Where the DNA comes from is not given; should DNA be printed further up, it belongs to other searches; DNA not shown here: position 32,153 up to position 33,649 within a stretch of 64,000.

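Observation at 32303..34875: Cytochrome P450 + ATP-grasp ligase operon wedged between crtC and crtD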

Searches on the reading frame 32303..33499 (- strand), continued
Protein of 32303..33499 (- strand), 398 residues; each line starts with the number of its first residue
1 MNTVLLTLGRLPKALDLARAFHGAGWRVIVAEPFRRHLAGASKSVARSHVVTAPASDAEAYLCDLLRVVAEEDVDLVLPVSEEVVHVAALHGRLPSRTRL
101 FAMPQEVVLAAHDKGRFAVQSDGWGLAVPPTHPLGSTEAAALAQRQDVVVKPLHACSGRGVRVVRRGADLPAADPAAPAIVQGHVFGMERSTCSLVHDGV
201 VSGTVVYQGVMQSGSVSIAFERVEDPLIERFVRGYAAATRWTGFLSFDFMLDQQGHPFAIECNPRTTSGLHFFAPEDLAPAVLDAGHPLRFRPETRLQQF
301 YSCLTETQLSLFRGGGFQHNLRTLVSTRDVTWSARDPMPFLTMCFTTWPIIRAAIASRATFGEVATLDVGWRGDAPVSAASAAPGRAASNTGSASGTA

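Call 64: find_homologous_proteins(query=A3, max_evalue=1e-10)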
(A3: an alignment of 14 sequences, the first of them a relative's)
Query A3 (14 sequences) (391 aa, profile of the alignment): 1686 proteins with E <= 1e-10 among 8000 candidates; the best 120 are listed.
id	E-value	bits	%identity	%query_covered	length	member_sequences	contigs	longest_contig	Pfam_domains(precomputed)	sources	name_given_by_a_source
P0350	3.9e-155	534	26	95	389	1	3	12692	PF02655.20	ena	-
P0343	9.8e-150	517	25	94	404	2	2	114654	PF02655.20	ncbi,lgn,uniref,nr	ncbi:ATP-grasp domain-containing protein [Gracilibacillus alcaliphilus]|uniref:ATP-grasp domain-cont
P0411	1.9e-143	496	29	95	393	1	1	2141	PF02655.20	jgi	jgi:predicted ATP-grasp superfamily ATP-dependent carboligase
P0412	4.4e-143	495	29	95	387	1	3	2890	PF02655.20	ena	-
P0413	2.5e-142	492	30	95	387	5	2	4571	PF02655.20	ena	-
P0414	1.1e-141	490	27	95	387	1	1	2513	PF02655.20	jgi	-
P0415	1.2e-141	490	29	95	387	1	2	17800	PF02655.20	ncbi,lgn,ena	ncbi:MAG: ATP-grasp domain-containing protein [bacterium]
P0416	3.3e-141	489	28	95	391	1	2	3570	PF02655.20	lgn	-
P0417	9.6e-141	487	30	95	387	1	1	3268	PF02655.20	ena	-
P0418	1.0e-139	484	33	86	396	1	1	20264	PF14398.12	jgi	jgi:hypothetical protein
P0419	1.2e-139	483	27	95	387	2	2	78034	PF02655.20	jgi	-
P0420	1.9e-139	483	29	97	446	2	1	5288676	PF14398.12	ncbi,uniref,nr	ncbi:hypothetical protein EIM92_02215 [Paenibacillus lentus]|uniref:ATP-grasp domain-containing prot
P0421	1.8e-138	479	27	94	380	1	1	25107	PF02655.20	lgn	-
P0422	2.3e-138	479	26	95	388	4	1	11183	PF02655.20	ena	-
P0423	1.7e-137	476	30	88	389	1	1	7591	-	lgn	-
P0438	1.7e-135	470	27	95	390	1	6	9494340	PF02655.20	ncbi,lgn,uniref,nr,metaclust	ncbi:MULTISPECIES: ATP-grasp domain-containing protein [Nostocales]|uniref:ATP-grasp domain-containi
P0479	1.4e-131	457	29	94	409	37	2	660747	-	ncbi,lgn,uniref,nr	ncbi:ATP-grasp domain-containing protein [Brevibacillus reuszeri]|uniref:ATP-grasp domain-containing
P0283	1.7e-130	453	100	100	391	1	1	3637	PF02655.20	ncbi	-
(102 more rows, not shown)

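Call 65: find_encoding_contigs(protein=P0438, flank=8000, max_places=2)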
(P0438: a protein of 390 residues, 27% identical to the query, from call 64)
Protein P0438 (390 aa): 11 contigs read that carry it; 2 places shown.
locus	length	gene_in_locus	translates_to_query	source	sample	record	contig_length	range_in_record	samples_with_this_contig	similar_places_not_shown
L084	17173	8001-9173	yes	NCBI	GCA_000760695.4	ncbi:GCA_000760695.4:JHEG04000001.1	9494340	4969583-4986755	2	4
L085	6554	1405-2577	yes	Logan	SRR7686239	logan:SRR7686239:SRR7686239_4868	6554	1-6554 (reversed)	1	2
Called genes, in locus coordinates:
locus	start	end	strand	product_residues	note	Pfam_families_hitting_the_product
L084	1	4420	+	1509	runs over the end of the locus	-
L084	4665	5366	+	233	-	PF02397:Bac_transf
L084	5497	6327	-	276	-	PF00528:BPD_transp_1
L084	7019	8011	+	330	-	PF00108:Thiolase_N (faint), PF08545:ACP_syn_III, PF08541:ACP_syn_III_C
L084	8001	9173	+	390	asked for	PF02655:ATP-grasp_3 (weak)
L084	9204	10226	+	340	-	PF00355:Rieske, PF19112:VanA_C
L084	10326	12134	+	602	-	PF00664:ABC_membrane, PF00005:ABC_tran, PF02463:SMC_N (faint)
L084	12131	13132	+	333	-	PF01073:3Beta_HSD, PF01370:Epimerase, PF02719:Polysacc_synt_2 (weak), PF04321:RmlD_sub_bind, PF05368:NmrA, PF13460:NAD_binding_10, PF16363:GDP_Man_Dehyd, PF07993:NAD_binding_4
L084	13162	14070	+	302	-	PF00753:Lactamase_B, PF23023:Anti-Pycsar_Apyc1 (weak)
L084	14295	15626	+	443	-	-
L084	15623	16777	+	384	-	-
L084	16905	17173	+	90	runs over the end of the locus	PF01381:HTH_3 (weak)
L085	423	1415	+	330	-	PF00108:Thiolase_N (faint), PF08545:ACP_syn_III, PF08541:ACP_syn_III_C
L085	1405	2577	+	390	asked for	PF02655:ATP-grasp_3 (weak)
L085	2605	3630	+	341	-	PF00355:Rieske, PF19112:VanA_C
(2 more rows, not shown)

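Call 66: find_encoding_contigs(protein=P0479, flank=8000, max_places=2)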
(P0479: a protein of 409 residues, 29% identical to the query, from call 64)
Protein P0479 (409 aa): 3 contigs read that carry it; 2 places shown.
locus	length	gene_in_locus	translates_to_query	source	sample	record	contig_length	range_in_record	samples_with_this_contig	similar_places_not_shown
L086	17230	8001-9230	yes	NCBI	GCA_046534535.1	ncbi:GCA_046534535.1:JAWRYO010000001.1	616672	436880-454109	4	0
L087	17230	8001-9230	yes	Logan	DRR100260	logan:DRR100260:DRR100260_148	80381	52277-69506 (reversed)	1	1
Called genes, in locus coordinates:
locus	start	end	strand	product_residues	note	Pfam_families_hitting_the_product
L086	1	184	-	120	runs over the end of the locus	PF00903:Glyoxalase, PF12681:Glyoxalase_2, PF18029:Glyoxalase_6 (weak), PF22677:Ble-like_N (faint)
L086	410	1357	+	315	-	-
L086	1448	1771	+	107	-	PF03819:MazG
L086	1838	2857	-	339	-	PF00561:Abhydrolase_1, PF12697:Abhydrolase_6 (faint)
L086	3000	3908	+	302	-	PF00126:HTH_1, PF03466:LysR_substrate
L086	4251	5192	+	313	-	-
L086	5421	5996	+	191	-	PF01872:RibD_C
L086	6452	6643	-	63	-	-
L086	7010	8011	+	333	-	PF00195:Chal_sti_synt_N (weak), PF08545:ACP_syn_III, PF08541:ACP_syn_III_C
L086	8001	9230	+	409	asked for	-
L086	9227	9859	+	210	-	PF01370:Epimerase (faint), PF00753:Lactamase_B (weak)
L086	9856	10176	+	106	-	-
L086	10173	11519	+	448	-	-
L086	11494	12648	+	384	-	-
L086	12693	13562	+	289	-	PF00106:adh_short, PF08659:KR, PF08643:DUF1776, PF13561:adh_short_C2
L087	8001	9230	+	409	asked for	-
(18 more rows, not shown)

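Call 67: find_encoding_contigs(protein=P0283, flank=8000, max_places=3)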
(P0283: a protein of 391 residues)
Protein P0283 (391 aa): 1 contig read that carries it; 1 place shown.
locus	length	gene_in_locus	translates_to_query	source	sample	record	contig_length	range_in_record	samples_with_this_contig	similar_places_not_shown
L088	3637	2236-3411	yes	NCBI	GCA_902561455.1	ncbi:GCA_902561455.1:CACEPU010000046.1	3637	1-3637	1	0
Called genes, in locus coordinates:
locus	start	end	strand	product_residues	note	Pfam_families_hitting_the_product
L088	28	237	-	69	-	-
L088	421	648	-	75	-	-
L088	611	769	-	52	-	-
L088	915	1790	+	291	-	PF04116:FA_hydroxylase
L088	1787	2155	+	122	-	-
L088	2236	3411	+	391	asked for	PF02655:ATP-grasp_3 (weak)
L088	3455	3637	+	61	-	?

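Call 68: find_encoding_contigs(protein=P0297, flank=10000, max_places=2)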
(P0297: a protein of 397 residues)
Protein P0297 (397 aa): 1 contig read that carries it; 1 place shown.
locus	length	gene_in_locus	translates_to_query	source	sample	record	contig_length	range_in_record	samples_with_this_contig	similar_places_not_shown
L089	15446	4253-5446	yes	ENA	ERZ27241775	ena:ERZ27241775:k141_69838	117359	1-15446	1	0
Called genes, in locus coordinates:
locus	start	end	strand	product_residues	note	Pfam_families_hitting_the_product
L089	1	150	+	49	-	?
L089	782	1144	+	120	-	PF04229:GrpB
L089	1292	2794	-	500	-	PF00890:FAD_binding_2 (weak), PF01266:DAO (faint), PF01593:Amino_oxidase, PF07992:Pyr_redox_2 (faint), PF12831:FAD_oxidored (weak), PF13450:NAD_binding_8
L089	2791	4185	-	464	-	PF00067:p450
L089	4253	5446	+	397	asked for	PF02655:ATP-grasp_3 (weak)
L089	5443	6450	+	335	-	PF00583:Acetyltransf_1 (weak), PF13508:Acetyltransf_7 (weak)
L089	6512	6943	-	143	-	PF01230:HIT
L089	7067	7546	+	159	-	-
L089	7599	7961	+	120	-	PF04134:DCC1-like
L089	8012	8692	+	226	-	PF02668:TauD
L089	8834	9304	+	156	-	PF11071:Nuc_deoxyri_tr3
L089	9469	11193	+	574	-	-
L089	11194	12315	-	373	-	PF00356:LacI, PF00532:Peripla_BP_1, PF13407:Peripla_BP_4, PF13377:Peripla_BP_3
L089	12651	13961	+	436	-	PF01547:SBP_bac_1, PF13416:SBP_bac_8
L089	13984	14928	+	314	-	PF00528:BPD_transp_1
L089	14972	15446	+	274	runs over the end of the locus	PF00528:BPD_transp_1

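Call 70: search_protein_families(library=ncbifam, proteins=[L089:5443-6450:+, L089:1292-2794:-, L089:2791-4185:-, L088:915-1790:+, L088:1787-2155:+], max_evalue=0.0001)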
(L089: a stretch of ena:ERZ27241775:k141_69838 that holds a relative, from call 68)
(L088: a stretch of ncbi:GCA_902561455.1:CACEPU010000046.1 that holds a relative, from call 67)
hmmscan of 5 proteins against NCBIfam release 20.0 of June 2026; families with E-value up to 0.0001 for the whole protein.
L089:5443-6450:+ (335 aa): 0 families

L089:1292-2794:- (500 aa): 32 families (the best 25 are shown)
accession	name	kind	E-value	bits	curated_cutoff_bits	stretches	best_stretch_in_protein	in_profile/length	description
NF045637.1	carotdesatCrtDProt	equivalog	2e-181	603.7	580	1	8-495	1-482/485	1-hydroxycarotenoid 3,4-desaturase CrtD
TIGR02734.1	crtI_fam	subfamily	2.4e-79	267.4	238.1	1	8-497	1-490/504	phytoene desaturase family protein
NF042421.1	hydcarot_desat_CrtD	equivalog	2e-57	194.7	500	2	186-495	175-483/487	1-hydroxycarotenoid 3,4-desaturase CrtD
NF058655.1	CrtID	equivalog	4.6e-50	170.8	640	1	8-491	1-477/478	bifunctional phytoene desaturase/3,4-desaturase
TIGR02730.1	carot_isom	equivalog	4.7e-16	58.7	586.9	1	8-287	3-282/493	carotenoid isomerase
TIGR02733.1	desat_CrtD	equivalog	2.7e-12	46.1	549.7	1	7-294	3-297/492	C-3',4' desaturase CrtD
NF005560.0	PRK07233.1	equivalog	5.3e-11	42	252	1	8-52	3-47/435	hypothetical protein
TIGR03467.1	HpnE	equivalog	9.7e-09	35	283.05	1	8-61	1-56/430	hydroxysqualene dehydroxylase HpnE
NF006130.0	PRK08274.1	equivalog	2e-08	33.5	369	0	6-37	6-37/467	FAD-dependent tricarballylate dehydrogenase TcuA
NF045689.1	BCarotKetCrtO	equivalog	1.2e-07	30.7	1000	0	7-43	5-41/563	beta-carotene ketolase CrtO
NF001933.0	PRK00711.1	subfamily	2.9e-07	29.9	383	0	232-285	199-251/429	D-amino acid dehydrogenase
NF005548.0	PRK07208.1-4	equivalog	5.2e-07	28.6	389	1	6-68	4-67/488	hypothetical protein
NF005313.0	PRK06847.1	subfamily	2.5e-06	26.7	372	0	5-37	4-36/375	hypothetical protein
NF002480.1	PRK01747.1-1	equivalog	2.9e-06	26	540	0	4-41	247-284/645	bifunctional tRNA (5-methylaminomethyl-2-thiouridine)(34)-methyltransferase MnmC2/FAD-dependent 5-carboxymethylaminomethyl-2-thiouridine(34)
NF005547.0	PRK07208.1-3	equivalog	4.3e-06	25.7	380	1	5-96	4-95/465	hypothetical protein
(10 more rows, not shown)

L089:2791-4185:- (464 aa): 8 families
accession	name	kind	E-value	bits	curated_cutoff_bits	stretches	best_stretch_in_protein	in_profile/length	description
NF051859.1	AlbFlvMonOxTrpSyn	equivalog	3.9e-47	160.9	700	1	55-449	64-448/457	bifunctional albaflavenone monooxygenase/terpene synthase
NF045812.1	PentlenOxigase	equivalog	2.4e-46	158.5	800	1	61-452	52-433/444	pentalenene oxygenase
NF050147.1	aminopyruv_ApyO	equivalog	2e-41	142.1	525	1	90-459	77-424/444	RiPP biosynthesis cytochrome P450 ApyO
TIGR04538.1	P450_cycloAA_1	subfamily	3.1e-13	49.3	500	1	319-424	254-362/395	cytochrome P450, cyclodipeptide synthase-associated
NF045816.1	PentlenlactSyn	equivalog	6e-11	41.7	700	1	237-428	198-366/396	pentalenolactone synthase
NF041177.1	Cyp119_Thmprot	equivalog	1.9e-09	36.8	680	1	327-429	246-341/368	cytochrome P450 Cyp119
NF041802.1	P450_SolI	exception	1.1e-08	34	850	1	325-430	298-397/424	solanimycin biosynthesis cytochrome P450 SolI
TIGR04515.1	P450_rel_GT_act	subfamily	2e-07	30.7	343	1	324-439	261-370/386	P450-derived glycosyltransferase activator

L088:915-1790:+ (291 aa): 1 family
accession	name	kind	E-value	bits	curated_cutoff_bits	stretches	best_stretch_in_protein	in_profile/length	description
NF052566.1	OrLpdHdlsOlsERhiz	equivalog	9e-13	48.2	475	1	84-237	121-274/293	ornithine lipid hydroxylase OlsE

L088:1787-2155:+ (122 aa): 0 families

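Call 71: search_dna_similar(query=window:32303-33499:-, collection=plasmids, mode=protein, max_evalue=1e-20, max_rows=30)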
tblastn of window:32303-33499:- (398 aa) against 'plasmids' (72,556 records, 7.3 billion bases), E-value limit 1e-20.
Records with a match: 10; places in all: 10; records where one place covers at least 80% of the query: 10.
Best place of each record, by identity: <60% 10.
By first word of the organism name: Bacillus 3; Rhizobium 2; Roseateles 1; Shinella 1; Deinococcus 1; Pontibacillus 1; Paraburkholderia 1.
By predicted mobility (MOB-suite, as given by PLSDB): non-mobilizable 7; conjugative 3.
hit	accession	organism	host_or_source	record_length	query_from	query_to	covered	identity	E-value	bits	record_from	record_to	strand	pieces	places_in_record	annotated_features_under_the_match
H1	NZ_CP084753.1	Roseateles sp. XES5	Xenopus laevis,bacterial culture,swab ...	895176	3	371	93%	33.5%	1e-31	134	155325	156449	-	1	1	ATP-grasp domain-containing protein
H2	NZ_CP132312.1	Shinella zoogloeoides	Homo sapiens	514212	3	371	93%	30.9%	1e-26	119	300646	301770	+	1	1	ATP-grasp domain-containing protein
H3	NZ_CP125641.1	Rhizobium sp. BT03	Phaseolus vulgaris,Pure culture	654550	2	371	93%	30.5%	2e-28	125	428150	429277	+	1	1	ATP-grasp domain-containing protein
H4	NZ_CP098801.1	Rhizobium anhuiense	Trifolium dubium,Cell culture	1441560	2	371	93%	29.7%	6e-28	123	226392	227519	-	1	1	record has no annotation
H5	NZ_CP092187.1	Deinococcus sp. KNUC1210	Setaria viridis,cell ...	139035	1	341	86%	32.0%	4e-28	124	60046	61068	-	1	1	hypothetical protein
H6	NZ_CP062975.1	Pontibacillus sp. ALD_SL1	mangrove mud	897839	3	371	93%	28.5%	7e-32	135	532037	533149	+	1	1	ATP-grasp domain-containing protein | beta-ketoacyl-ACP synthase III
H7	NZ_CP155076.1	Paraburkholderia sp. PREW-6R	single cell,Phlox subulata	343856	1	371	93%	28.0%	2e-25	116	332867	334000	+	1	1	ATP-grasp domain-containing protein | F390 synthetase-related protein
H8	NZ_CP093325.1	Bacillus sp. N5-665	whole organism,peat soil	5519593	2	371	93%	26.4%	1e-31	134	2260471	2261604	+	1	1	none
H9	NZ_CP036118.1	Bacillus mycoides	cell culture,soil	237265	2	371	93%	25.8%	1e-30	131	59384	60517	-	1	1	ATP-grasp domain-containing protein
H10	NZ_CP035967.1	Bacillus mycoides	cell culture,soil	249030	2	371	93%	25.8%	1e-30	131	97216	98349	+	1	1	ATP-grasp domain-containing protein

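Call 72: get_annotated_region(hit=H1, flank=7000)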
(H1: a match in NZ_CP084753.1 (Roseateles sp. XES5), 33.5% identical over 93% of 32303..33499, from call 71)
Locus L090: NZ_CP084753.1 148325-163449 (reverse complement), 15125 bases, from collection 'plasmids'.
description: UNVERIFIED_ORG: Roseateles sp. XES5 plasmid unnamed1, complete sequence
organism: Roseateles sp. XES5 (NCBI taxid 2877940)
taxonomy: Bacteria; Pseudomonadota; Betaproteobacteria; Burkholderiales; Sphaerotilaceae; Roseateles; Roseateles sp. XES5
host: -; source: Xenopus laevis,bacterial culture,swab of adult female 2 skin; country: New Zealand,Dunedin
typing (MOB-suite, as given by PLSDB): non-mobilizable
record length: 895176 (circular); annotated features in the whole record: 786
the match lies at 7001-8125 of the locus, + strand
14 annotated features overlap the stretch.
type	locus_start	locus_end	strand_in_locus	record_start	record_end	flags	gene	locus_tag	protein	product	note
CDS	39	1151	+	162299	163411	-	aguA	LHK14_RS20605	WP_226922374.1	agmatine deiminase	GO:0009446 - putrescine biosynthetic process [Evidence IEA]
CDS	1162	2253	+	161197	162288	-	-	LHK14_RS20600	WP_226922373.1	polyamine ABC transporter substrate-binding protein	-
CDS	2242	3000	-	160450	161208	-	-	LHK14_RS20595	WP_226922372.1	helix-turn-helix transcriptional regulator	GO:0006355 - regulation of DNA-templated transcription [Evidence IEA]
CDS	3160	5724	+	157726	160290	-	-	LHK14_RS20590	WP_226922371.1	AMP-binding protein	-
CDS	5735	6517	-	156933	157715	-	-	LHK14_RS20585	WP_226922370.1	glutaredoxin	-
CDS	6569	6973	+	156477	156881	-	-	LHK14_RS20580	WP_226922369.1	MerR family transcriptional regulator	-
CDS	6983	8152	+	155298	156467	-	-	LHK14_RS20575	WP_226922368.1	ATP-grasp domain-containing protein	-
CDS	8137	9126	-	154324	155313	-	-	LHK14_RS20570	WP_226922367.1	Rieske (2Fe-2S) protein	-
CDS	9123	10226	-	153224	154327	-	-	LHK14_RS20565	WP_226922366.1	hypothetical protein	-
CDS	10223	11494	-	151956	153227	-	-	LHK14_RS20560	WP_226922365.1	hypothetical protein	-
CDS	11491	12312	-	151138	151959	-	-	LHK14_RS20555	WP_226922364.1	MBL fold metallo-hydrolase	-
CDS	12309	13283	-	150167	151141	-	-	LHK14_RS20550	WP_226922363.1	NAD(P)-dependent oxidoreductase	-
CDS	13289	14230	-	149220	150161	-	-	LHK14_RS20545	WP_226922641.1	3-oxoacyl-[acyl-carrier-protein] synthase III C-terminal domain-containing protein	-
CDS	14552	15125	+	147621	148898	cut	-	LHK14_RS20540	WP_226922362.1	GGDEF domain-containing protein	-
